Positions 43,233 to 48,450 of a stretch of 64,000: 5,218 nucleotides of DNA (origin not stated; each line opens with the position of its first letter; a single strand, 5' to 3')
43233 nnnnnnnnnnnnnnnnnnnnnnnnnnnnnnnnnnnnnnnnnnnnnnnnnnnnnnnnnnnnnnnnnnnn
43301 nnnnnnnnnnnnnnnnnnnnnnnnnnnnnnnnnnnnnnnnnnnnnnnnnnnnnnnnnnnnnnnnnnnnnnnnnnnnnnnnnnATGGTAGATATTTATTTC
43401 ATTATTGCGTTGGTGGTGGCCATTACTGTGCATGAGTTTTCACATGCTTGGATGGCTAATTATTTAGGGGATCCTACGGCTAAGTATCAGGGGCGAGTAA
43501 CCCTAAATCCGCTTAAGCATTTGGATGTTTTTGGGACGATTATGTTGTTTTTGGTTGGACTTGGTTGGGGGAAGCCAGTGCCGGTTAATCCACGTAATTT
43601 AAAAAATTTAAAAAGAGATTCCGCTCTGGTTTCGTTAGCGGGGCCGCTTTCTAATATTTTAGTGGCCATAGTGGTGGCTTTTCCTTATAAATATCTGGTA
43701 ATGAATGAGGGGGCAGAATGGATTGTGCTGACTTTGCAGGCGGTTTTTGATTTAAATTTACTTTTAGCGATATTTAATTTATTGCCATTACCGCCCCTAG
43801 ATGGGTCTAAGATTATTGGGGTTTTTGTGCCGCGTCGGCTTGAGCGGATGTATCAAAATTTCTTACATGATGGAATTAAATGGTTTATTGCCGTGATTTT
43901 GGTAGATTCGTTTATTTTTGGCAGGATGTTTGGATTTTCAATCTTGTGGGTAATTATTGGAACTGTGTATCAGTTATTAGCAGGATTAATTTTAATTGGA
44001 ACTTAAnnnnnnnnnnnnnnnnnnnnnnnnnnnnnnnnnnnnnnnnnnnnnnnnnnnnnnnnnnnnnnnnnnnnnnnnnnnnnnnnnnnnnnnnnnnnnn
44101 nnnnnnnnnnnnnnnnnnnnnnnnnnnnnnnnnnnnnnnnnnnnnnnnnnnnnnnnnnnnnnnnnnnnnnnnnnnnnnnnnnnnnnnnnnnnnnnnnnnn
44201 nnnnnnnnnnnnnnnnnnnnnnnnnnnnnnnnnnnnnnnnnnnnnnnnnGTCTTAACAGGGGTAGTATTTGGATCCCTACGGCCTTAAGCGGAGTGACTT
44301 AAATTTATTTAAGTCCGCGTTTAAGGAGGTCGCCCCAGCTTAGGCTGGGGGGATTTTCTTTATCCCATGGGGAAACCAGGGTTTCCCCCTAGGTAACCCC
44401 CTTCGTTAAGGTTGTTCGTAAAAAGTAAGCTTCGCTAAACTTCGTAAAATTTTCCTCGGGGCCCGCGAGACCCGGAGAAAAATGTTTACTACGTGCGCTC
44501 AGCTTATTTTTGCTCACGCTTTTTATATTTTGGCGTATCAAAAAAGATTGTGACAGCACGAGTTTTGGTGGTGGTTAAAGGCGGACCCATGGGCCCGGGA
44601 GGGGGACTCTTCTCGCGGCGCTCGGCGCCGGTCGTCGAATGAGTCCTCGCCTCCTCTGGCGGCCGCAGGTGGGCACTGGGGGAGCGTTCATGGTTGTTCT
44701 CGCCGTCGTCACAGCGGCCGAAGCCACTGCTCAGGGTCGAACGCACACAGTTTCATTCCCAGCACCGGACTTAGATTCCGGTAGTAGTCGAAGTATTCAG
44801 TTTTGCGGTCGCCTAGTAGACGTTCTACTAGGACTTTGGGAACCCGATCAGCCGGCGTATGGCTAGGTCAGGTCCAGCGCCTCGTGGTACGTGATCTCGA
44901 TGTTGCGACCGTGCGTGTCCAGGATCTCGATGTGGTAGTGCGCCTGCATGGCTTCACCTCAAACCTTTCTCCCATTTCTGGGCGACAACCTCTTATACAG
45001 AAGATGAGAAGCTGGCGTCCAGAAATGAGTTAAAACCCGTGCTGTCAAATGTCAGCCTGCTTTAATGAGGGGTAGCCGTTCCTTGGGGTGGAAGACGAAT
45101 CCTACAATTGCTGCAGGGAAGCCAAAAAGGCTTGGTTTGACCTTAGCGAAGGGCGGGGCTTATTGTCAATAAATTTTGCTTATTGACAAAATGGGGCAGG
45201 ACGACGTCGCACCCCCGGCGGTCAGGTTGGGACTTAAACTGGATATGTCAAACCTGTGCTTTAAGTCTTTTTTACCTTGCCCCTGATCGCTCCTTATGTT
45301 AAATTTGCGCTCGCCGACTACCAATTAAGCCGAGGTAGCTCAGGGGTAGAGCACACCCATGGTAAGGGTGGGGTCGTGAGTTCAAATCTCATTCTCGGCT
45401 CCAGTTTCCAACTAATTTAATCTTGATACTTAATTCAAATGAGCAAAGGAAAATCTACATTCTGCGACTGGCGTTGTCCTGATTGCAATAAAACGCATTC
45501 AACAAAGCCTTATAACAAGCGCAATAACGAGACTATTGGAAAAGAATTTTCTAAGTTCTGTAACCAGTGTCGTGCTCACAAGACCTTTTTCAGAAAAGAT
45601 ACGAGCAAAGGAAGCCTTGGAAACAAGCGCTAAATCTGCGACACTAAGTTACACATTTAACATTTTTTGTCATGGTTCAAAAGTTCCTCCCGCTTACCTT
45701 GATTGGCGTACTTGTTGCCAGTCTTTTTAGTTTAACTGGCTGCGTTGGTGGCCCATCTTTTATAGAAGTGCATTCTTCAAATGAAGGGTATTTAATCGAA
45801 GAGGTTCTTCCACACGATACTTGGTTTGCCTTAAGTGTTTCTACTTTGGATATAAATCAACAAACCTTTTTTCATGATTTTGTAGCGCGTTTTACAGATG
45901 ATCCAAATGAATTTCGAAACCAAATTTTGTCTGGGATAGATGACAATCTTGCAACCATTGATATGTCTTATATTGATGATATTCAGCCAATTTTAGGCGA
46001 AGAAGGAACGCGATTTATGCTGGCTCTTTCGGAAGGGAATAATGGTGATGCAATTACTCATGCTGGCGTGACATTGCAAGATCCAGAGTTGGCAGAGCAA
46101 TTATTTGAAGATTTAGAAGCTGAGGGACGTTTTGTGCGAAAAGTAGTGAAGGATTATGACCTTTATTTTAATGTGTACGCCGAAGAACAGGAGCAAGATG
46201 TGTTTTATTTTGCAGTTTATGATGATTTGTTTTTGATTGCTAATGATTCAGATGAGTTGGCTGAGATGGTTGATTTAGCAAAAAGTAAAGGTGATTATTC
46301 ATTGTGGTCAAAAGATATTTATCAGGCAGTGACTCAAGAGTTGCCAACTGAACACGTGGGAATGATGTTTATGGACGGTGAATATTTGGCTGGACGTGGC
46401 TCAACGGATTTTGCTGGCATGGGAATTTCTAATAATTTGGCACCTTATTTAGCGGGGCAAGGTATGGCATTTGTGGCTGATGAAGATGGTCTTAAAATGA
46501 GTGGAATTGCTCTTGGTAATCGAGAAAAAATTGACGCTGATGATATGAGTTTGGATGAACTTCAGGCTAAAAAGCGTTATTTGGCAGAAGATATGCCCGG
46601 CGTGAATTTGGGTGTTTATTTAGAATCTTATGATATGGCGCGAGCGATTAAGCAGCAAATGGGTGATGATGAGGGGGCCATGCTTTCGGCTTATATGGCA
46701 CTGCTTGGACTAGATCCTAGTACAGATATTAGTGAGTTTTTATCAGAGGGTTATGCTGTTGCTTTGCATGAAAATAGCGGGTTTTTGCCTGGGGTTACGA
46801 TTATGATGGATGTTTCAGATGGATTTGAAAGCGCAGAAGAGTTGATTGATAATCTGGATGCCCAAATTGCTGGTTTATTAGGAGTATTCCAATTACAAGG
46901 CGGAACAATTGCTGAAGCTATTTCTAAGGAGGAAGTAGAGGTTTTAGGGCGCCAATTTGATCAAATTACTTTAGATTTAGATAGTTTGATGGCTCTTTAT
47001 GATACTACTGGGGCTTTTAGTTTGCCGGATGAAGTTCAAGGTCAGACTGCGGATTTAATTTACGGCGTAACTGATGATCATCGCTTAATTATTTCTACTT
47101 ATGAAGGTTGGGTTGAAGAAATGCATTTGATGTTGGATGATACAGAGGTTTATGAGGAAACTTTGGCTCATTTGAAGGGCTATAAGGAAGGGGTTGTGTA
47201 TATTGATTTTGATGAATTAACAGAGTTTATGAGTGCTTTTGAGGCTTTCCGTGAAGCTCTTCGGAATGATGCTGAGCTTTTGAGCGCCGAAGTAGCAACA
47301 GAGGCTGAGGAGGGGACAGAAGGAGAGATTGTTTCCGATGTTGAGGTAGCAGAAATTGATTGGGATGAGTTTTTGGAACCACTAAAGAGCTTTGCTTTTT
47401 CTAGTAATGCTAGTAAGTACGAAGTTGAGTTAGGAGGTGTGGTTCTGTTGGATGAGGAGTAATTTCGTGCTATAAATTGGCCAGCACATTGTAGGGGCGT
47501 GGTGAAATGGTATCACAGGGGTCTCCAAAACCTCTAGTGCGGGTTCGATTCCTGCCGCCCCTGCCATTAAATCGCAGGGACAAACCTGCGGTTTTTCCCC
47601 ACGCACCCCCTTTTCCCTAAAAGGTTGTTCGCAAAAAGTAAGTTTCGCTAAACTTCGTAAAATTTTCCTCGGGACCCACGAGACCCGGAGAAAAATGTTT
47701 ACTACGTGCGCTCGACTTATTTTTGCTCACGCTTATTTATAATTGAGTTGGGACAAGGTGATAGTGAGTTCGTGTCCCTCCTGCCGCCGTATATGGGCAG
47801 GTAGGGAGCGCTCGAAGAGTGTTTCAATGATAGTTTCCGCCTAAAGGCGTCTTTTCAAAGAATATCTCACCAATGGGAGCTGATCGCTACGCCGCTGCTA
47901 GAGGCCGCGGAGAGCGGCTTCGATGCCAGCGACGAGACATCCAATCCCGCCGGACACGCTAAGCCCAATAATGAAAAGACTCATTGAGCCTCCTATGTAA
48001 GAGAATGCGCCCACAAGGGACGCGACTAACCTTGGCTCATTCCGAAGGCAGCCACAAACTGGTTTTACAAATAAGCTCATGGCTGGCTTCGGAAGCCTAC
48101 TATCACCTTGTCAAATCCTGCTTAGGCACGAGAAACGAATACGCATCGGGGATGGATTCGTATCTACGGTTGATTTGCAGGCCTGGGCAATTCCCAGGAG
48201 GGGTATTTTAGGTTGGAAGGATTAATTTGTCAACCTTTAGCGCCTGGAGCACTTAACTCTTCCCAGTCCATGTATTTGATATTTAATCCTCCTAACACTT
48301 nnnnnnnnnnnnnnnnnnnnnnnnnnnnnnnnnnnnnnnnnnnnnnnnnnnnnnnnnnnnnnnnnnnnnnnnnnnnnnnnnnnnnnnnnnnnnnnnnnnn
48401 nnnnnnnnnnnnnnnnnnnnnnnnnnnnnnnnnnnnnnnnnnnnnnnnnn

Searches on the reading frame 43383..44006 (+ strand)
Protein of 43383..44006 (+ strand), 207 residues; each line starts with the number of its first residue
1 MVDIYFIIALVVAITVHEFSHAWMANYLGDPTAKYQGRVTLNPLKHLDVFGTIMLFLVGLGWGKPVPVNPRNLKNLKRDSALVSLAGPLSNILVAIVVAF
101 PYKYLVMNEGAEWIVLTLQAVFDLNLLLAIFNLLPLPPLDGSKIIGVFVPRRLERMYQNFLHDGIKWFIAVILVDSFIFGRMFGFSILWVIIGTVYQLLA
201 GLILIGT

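Call 49: find_encoding_contigs(protein=window:43383-44006:+, flank=5000, max_places=10)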
Protein window:43383-44006:+ (207 aa): 1 contig read that carries it; 1 place shown.
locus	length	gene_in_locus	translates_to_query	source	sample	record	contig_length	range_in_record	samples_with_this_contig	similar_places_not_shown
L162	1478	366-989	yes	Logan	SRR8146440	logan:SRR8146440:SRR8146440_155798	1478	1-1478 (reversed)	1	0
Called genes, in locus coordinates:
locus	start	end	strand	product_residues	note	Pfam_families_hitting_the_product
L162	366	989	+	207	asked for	PF02163:Peptidase_M50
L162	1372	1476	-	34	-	?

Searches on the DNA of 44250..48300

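Call 79: search_rna_families(source=window, start=44250, end=48300, threshold=evalue, max_evalue=1)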
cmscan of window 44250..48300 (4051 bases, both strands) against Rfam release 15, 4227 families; matches with E-value up to 1: 2.
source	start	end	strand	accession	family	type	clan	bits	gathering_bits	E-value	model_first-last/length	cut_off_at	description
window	47493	47563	+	RF00005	tRNA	Gene; tRNA;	CL00001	62.5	29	2.2e-12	1-71/71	no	tRNA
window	45329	45400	+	RF00005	tRNA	Gene; tRNA;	CL00001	60.5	29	8.1e-12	1-71/71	no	tRNA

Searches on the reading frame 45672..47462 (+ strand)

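Call 102: search_protein_families(library=pfam, proteins=[window:45672-47462:+], max_evalue=0.00001)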
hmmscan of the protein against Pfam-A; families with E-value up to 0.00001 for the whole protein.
window:45672-47462:+ (596 aa): 1 family
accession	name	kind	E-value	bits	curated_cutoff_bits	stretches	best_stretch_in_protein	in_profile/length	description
PF11832.13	DUF3352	-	1.3e-17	64.1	26.8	1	44-518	39-488/536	Protein of unknown function (DUF3352)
